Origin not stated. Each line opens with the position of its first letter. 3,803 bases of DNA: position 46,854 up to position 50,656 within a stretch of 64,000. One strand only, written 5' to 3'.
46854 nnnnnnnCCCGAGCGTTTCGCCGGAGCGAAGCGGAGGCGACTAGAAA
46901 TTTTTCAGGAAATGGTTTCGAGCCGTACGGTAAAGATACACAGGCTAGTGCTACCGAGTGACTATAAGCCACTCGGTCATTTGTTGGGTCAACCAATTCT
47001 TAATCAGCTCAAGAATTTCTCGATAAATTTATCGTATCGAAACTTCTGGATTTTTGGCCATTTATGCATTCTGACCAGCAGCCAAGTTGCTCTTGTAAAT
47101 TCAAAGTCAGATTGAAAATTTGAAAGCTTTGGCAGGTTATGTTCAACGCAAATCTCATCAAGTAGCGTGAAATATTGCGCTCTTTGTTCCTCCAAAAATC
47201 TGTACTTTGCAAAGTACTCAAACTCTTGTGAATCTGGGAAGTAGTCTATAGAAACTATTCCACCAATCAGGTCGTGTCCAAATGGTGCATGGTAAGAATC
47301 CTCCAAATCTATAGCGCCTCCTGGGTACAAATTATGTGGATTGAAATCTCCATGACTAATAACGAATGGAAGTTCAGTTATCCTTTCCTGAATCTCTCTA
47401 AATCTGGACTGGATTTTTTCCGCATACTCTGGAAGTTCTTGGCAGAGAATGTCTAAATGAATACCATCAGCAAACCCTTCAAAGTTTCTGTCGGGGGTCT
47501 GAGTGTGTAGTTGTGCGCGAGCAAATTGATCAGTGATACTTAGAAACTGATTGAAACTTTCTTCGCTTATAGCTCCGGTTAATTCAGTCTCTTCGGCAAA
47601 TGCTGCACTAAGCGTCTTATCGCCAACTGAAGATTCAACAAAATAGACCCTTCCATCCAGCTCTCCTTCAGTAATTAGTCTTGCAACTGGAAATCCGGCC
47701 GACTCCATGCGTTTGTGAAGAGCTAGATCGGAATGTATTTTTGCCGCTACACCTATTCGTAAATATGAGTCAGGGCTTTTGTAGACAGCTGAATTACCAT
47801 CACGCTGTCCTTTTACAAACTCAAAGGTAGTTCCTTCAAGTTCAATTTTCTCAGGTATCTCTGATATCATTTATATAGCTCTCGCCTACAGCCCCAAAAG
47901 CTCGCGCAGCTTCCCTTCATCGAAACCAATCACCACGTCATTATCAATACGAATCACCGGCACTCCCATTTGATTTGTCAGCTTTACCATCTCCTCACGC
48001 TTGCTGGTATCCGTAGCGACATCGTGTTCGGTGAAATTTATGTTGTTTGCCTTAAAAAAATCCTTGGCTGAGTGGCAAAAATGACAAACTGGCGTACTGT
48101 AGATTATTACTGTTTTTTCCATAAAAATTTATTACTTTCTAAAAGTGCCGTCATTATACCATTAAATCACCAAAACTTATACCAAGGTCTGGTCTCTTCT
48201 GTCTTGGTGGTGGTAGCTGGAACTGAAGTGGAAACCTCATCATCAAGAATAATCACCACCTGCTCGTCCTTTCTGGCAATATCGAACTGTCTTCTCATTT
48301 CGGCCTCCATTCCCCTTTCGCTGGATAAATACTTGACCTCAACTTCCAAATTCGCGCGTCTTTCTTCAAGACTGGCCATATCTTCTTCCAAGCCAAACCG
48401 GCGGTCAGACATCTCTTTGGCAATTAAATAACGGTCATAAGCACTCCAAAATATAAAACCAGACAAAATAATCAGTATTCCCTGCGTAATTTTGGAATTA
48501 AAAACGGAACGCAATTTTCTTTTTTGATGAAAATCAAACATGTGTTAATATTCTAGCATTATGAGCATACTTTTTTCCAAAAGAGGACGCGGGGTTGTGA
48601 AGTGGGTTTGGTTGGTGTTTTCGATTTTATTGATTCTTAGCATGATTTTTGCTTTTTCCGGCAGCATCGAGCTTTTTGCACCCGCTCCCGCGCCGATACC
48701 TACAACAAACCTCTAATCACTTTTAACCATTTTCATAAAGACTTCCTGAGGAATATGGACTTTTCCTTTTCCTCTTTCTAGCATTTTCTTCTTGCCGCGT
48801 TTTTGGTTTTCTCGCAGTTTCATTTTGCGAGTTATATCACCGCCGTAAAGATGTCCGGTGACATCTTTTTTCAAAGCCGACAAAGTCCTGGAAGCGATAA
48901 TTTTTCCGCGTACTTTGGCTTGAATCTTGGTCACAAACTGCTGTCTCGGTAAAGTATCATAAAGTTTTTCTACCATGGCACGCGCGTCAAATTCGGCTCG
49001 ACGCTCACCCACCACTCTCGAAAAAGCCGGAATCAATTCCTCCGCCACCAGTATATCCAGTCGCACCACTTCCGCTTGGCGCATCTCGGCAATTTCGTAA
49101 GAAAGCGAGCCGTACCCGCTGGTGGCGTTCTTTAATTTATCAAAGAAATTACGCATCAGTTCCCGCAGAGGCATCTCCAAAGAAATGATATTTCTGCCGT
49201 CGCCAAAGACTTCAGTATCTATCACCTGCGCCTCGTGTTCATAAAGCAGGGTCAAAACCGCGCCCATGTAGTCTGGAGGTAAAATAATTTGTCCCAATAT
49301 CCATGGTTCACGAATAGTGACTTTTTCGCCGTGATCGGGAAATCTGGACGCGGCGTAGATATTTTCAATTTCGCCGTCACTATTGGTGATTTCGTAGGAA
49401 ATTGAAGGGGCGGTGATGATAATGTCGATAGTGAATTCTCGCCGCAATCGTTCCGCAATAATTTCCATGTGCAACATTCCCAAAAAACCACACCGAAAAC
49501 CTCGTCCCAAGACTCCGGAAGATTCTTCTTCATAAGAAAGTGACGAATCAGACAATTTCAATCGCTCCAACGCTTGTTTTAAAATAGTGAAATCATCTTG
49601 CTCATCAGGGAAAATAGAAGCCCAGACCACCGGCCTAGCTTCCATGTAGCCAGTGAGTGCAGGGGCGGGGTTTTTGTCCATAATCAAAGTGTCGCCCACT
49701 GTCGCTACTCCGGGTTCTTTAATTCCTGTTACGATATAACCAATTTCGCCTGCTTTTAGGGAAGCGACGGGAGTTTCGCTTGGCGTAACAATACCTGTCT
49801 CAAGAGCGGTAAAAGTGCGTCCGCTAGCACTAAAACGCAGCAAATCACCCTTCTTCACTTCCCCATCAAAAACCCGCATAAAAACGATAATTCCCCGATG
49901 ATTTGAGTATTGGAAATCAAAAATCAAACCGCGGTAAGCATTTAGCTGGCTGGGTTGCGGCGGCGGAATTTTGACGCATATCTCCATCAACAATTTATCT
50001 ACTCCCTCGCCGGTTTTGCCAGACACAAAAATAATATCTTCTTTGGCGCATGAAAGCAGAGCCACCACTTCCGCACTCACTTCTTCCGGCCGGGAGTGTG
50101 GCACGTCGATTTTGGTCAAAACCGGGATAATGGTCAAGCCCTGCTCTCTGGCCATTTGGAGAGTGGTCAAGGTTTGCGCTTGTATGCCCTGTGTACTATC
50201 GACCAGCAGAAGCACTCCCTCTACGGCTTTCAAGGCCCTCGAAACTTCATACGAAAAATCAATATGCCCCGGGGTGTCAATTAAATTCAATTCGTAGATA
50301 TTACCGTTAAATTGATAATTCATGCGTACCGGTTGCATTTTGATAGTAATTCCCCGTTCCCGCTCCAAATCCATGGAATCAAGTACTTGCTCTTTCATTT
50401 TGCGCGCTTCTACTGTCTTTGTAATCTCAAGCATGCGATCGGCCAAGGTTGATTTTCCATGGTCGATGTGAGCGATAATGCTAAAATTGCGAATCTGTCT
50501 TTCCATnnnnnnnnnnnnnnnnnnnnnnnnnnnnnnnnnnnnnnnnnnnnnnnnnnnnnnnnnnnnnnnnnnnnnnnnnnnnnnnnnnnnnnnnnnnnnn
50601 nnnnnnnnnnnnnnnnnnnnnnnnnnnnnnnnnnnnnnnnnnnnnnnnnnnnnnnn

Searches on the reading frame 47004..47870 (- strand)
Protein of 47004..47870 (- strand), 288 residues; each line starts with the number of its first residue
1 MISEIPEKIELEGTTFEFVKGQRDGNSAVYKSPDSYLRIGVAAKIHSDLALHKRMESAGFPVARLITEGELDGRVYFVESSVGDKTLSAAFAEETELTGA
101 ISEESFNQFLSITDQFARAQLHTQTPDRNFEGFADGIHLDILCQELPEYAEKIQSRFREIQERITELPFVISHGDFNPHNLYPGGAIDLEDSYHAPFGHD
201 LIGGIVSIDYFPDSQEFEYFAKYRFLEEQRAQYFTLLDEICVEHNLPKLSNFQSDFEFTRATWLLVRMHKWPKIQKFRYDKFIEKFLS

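Call 5: search_protein_families(library=pfam, proteins=[window:47004-47870:-], max_evalue=0.001)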
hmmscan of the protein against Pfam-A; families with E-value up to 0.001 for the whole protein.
window:47004-47870:- (288 aa): 1 family
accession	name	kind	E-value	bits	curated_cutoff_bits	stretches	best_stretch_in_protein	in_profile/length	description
PF01636.29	APH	-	6.9e-09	36.3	23.2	1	36-205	31-210/239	Phosphotransferase enzyme family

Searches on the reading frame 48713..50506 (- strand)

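Call 5: search_protein_families(library=pfam, proteins=[window:48713-50506:-], max_evalue=0.001)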
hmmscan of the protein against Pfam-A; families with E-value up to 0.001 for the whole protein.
window:48713-50506:- (597 aa): 7 families
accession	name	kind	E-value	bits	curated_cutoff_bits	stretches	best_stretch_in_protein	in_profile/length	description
PF00009.33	GTP_EFTU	-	1.2e-51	175.4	26.5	1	4-181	2-187/188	Elongation factor Tu GTP binding domain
PF06421.17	LepA_C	-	1.6e-31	109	29.7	1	489-594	3-106/107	GTP-binding protein LepA C-terminus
PF00679.30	EFG_C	-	9.6e-17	61.2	27.9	1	398-483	2-86/89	Elongation factor G C-terminus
PF03144.31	GTP_EFTU_D2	-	1.9e-07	31.9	30.3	1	205-274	1-72/73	Elongation factor Tu domain 2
PF14492.12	EFG_III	-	7.7e-07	29.5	27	1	291-364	3-73/75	Elongation Factor G, domain III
PF01926.29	MMR_HSR1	-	1.8e-05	25.2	21.9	1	16-132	10-113/113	50S ribosome-binding GTPase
PF22042.2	EF-G_D2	-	8.6e-05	23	27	1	192-274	3-81/84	Elongation factor G domain 2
